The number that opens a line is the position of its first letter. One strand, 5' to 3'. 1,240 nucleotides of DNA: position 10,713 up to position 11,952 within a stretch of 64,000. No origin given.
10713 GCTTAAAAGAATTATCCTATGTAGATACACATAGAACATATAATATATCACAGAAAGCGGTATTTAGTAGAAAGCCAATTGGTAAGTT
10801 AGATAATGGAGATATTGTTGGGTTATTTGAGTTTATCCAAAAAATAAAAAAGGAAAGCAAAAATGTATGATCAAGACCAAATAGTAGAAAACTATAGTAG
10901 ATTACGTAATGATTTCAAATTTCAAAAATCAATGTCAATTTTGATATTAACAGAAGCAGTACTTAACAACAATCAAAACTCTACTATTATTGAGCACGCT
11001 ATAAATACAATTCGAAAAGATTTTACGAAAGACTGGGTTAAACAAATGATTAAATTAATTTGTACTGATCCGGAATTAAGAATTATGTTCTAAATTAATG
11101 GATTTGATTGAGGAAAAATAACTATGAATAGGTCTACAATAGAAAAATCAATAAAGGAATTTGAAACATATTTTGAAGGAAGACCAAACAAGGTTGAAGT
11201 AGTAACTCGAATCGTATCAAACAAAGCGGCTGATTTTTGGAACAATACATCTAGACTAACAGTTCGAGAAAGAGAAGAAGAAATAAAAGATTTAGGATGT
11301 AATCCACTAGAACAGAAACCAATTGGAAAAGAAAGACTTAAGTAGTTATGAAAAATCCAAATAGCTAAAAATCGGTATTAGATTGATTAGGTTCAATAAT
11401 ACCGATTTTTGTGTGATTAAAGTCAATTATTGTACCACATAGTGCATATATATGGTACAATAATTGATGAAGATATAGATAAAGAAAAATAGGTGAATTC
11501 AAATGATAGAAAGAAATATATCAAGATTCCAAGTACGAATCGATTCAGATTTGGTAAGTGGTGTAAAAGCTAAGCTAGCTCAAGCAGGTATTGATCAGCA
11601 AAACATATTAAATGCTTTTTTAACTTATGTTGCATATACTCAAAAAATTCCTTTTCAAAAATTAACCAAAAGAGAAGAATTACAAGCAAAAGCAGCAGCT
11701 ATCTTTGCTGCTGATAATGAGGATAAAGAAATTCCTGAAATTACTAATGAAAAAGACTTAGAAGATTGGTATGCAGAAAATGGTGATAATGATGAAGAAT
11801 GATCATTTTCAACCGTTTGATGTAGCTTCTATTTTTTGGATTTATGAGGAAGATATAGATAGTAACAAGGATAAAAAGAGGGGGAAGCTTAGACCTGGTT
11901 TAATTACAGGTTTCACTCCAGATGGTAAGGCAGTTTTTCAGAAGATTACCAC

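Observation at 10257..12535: Dense addiction locus: two divergent MazF-like toxins with different antitoxin classes plus two tandem orphan DinJ-like small ORFs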

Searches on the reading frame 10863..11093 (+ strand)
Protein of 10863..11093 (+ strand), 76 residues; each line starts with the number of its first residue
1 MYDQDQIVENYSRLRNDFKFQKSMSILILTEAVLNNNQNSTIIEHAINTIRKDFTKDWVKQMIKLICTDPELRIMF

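Call 3: search_protein_families(library=pfam, proteins=[window:10863-11093:+], max_evalue=1)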
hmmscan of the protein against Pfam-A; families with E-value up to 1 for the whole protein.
window:10863-11093:+ (76 aa): 1 family
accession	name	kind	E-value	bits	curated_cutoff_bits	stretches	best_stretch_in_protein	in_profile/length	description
PF16013.10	DUF4781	-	0.067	12.4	27.9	1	18-59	235-276/310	Domain of unknown function (DUF4781)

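Call 4: search_protein_families(library=ncbifam, proteins=[window:10863-11093:+], max_evalue=1)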
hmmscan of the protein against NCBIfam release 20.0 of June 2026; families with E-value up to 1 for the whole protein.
window:10863-11093:+ (76 aa): 2 families
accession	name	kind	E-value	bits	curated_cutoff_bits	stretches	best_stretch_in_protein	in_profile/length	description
NF041639.1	YicS_fam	subfamily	0.021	15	45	1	14-69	40-95/96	YicS family protein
NF009958.0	PRK13425.1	equivalog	0.025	14.1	501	1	20-68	74-122/292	F0F1 ATP synthase subunit gamma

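Call 41: search_protein_families(library=padloc, proteins=[window:10863-11093:+], max_evalue=0.1)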
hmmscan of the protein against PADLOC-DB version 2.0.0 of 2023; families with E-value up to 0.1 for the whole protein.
window:10863-11093:+ (76 aa): 0 families

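Call 71: search_dna_similar(query=window:10863-11090:+, collection=plasmids, mode=protein, max_evalue=0.01, max_rows=15)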
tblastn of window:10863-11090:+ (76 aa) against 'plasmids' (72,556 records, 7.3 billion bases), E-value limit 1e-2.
Records with a match: 2; places in all: 3; records where one place covers at least 80% of the query: 2.
Best place of each record, by identity: 90-95% 1; 60-80% 1.
By first word of the organism name: Lactobacillus 2.
By predicted mobility (MOB-suite, as given by PLSDB): non-mobilizable 2.
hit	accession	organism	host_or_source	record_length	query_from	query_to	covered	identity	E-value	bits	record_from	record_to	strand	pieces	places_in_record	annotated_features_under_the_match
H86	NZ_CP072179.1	Lactobacillus gasseri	Homo sapiens,stool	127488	1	76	100%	92.1%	3e-40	146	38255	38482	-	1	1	hypothetical protein | type II toxin-antitoxin system PemK/MazF family toxin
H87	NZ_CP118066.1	Lactobacillus gasseri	Homo sapiens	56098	8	76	91%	62.5%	4e-21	92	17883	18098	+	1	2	hypothetical protein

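Call 72: search_protein_families(library=phrogs, proteins=[window:10863-11093:+], max_evalue=0.01)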
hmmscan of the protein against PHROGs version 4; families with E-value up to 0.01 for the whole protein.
window:10863-11093:+ (76 aa): 0 families

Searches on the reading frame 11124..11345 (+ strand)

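Call 3: search_protein_families(library=pfam, proteins=[window:11124-11345:+], max_evalue=1)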
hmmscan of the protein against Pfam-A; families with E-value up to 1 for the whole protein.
window:11124-11345:+ (73 aa): 0 families

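Call 4: search_protein_families(library=ncbifam, proteins=[window:11124-11345:+], max_evalue=1)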
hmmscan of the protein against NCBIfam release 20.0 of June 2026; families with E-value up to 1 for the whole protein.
window:11124-11345:+ (73 aa): 0 families

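Call 41: search_protein_families(library=padloc, proteins=[window:11124-11345:+], max_evalue=0.1)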
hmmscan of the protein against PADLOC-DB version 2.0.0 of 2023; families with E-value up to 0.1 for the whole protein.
window:11124-11345:+ (73 aa): 0 families

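Call 72: search_protein_families(library=phrogs, proteins=[window:11124-11345:+], max_evalue=0.01)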
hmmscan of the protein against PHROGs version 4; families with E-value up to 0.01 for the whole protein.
window:11124-11345:+ (73 aa): 1 family
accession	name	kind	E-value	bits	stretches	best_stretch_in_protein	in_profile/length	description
phrog_13617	-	unknown function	0.0047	17.8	1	19-49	47-77/89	-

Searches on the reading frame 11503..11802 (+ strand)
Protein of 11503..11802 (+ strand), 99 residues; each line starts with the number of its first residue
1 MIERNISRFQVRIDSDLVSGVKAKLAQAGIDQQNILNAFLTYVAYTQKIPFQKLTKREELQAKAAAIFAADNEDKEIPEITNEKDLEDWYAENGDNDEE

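Call 3: search_protein_families(library=pfam, proteins=[window:11503-11802:+], max_evalue=1)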
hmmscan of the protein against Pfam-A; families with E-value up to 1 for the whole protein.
window:11503-11802:+ (99 aa): 2 families
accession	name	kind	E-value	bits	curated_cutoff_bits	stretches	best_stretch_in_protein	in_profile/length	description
PF04221.18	RelB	-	2.7e-06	27.6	22.4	1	10-78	5-69/82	RelB antitoxin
PF12441.14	CopG_antitoxin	-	0.036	15.2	28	1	5-41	41-77/79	CopG antitoxin of type II toxin-antitoxin system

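Call 4: search_protein_families(library=ncbifam, proteins=[window:11503-11802:+], max_evalue=1)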
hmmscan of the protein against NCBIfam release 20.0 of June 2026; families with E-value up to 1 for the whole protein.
window:11503-11802:+ (99 aa): 3 families
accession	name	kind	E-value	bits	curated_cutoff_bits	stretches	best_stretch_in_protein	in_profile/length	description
TIGR02384.1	RelB_DinJ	subfamily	1.1e-07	31.9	45.65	1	9-70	6-68/85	type II toxin-antitoxin system RelB/DinJ family antitoxin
NF008412.0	PRK11235.1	equivalog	7.1e-07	29.4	96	1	7-59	2-54/80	type II toxin-antitoxin system RelB/DinJ family antitoxin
NF050811.1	RelB_ParD_antitoxin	subfamily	3.6e-06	27.1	60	1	11-59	1-46/83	type II toxin-antitoxin system RelB/ParD family antitoxin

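Call 41: search_protein_families(library=padloc, proteins=[window:11503-11802:+], max_evalue=0.1)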
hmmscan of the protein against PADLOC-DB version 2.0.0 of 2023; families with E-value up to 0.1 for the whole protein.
window:11503-11802:+ (99 aa): 0 families

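Call 57: search_dna_similar(query=window:11503-11799:+, collection=plasmids, mode=protein, max_evalue=0.01, max_rows=30)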
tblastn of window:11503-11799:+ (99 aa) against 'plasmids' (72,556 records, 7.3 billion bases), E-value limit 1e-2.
Records with a match: 2; places in all: 2; records where one place covers at least 80% of the query: 1.
Best place of each record, by identity: 95-99% 1; <60% 1.
By first word of the organism name: Lactobacillus 2.
By predicted mobility (MOB-suite, as given by PLSDB): non-mobilizable 2.
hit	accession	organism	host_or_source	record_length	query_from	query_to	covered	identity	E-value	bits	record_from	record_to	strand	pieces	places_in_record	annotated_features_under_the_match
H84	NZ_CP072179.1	Lactobacillus gasseri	Homo sapiens,stool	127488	1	99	100%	98.0%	3e-57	196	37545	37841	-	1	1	type II toxin-antitoxin system RelB/DinJ family antitoxin | hypothetical protein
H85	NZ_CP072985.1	Lactobacillus intestinalis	Rat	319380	11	74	65%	37.5%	3e-6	50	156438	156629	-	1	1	hypothetical protein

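Call 72: search_protein_families(library=phrogs, proteins=[window:11503-11802:+], max_evalue=0.01)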
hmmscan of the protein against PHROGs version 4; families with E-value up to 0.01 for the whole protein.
window:11503-11802:+ (99 aa): 3 families
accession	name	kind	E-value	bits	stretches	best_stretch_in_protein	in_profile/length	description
phrog_2737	-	unknown function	3e-06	28.1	1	7-63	5-61/86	-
phrog_15338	-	unknown function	0.00012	23.1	1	10-59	5-54/79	-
phrog_36657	-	unknown function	0.003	18.8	1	54-91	3-39/103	-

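Call 87: get_annotated_region(hit=H85, flank=2500)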
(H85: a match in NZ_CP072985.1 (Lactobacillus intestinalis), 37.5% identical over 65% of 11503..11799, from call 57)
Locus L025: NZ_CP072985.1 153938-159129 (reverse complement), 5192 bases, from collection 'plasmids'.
description: Lactobacillus intestinalis strain DSM 6629 plasmid unnamed2
organism: Lactobacillus intestinalis (NCBI taxid 151781)
taxonomy: Bacteria; Bacillota; Bacilli; Lactobacillales; Lactobacillaceae; Lactobacillus; Lactobacillus intestinalis
host: -; source: Rat; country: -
typing (MOB-suite, as given by PLSDB): non-mobilizable
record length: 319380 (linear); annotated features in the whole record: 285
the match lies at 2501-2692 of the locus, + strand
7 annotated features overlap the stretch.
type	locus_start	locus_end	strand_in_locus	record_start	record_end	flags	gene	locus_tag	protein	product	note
CDS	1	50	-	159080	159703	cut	-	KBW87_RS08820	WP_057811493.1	NUDIX hydrolase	-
CDS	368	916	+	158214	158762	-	-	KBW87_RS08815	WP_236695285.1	hypothetical protein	-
CDS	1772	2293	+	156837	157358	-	-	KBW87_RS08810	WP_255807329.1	hydrophobic protein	-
CDS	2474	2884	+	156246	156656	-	-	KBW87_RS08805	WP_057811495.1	hypothetical protein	-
CDS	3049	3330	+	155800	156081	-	-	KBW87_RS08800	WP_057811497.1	HU family DNA-binding protein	GO:0030261 - chromosome condensation [Evidence IEA]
CDS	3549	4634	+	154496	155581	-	-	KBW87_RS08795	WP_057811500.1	BMP family protein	-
CDS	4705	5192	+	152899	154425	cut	-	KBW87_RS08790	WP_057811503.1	ABC transporter ATP-binding protein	-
